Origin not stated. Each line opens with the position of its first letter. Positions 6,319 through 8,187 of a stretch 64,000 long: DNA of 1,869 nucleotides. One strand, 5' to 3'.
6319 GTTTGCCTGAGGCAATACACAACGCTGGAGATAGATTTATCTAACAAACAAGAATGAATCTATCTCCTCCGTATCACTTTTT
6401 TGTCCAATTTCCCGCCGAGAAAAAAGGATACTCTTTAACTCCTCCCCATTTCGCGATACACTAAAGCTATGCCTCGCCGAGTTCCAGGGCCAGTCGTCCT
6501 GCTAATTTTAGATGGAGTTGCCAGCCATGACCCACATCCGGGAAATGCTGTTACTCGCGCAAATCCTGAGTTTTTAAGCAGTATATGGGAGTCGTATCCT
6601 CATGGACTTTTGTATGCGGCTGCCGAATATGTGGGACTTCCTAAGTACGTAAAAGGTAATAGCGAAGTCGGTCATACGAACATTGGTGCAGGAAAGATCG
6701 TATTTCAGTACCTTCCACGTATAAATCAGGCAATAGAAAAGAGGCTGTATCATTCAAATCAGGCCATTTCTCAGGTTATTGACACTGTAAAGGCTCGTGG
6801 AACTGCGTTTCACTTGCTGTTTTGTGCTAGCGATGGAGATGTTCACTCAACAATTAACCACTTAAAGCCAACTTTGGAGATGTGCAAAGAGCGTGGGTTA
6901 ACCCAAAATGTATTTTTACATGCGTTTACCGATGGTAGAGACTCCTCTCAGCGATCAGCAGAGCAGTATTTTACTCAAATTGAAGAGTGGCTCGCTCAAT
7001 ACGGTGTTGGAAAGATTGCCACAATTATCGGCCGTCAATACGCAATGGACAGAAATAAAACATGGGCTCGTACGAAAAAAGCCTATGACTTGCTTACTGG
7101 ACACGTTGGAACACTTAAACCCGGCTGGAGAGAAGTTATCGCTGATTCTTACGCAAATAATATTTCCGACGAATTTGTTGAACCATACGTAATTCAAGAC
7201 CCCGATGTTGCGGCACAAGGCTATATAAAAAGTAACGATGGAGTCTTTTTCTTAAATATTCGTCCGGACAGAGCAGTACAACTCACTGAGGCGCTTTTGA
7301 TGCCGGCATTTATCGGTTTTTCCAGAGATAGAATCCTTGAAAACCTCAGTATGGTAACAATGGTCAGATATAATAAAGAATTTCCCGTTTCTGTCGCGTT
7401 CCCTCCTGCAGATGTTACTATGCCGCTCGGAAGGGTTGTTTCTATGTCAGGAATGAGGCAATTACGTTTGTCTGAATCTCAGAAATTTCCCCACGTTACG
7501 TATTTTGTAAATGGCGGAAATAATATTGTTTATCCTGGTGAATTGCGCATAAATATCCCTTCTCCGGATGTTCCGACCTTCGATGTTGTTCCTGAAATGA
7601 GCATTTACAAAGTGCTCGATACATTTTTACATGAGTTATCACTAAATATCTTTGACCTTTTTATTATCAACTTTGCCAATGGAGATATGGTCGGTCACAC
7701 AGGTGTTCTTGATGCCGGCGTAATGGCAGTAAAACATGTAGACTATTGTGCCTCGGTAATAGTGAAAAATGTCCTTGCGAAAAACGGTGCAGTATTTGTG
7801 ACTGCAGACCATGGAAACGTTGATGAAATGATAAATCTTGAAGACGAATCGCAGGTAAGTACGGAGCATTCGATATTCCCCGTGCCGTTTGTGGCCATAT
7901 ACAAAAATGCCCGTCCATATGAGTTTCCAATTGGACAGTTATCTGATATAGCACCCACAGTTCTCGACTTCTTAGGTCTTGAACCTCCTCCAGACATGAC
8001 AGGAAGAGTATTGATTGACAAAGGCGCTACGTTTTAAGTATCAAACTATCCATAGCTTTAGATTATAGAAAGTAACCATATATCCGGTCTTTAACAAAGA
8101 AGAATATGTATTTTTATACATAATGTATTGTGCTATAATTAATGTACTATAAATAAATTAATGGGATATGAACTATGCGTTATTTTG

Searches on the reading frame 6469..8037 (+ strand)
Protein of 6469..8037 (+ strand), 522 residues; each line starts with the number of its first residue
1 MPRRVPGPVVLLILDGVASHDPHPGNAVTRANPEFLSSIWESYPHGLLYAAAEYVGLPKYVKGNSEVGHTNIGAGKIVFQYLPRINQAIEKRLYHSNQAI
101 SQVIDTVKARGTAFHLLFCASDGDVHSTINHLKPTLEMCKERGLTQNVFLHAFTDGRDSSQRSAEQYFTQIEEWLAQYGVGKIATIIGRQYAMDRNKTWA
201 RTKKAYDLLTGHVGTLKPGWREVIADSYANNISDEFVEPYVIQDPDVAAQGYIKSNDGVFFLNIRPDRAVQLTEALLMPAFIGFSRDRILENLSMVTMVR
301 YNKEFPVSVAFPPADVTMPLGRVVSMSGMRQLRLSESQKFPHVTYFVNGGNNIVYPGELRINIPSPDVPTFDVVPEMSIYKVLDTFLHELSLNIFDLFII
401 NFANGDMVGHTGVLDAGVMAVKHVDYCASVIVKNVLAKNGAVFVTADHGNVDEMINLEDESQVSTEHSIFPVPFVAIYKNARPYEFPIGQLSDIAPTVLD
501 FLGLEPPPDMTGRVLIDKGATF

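Call 35: search_protein_families(library=pfam, proteins=[window:6469-8037:+], max_evalue=0.001)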
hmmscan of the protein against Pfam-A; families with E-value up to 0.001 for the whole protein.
window:6469-8037:+ (522 aa): 2 families
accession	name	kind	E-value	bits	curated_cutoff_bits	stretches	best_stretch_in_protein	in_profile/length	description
PF06415.18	iPGM_N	-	6.2e-65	219.2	27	1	85-303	1-217/217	BPG-independent PGAM N-terminus (iPGM_N)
PF01676.23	Metalloenzyme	-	8.5e-55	186.4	24.3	1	8-505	2-251/252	Metalloenzyme superfamily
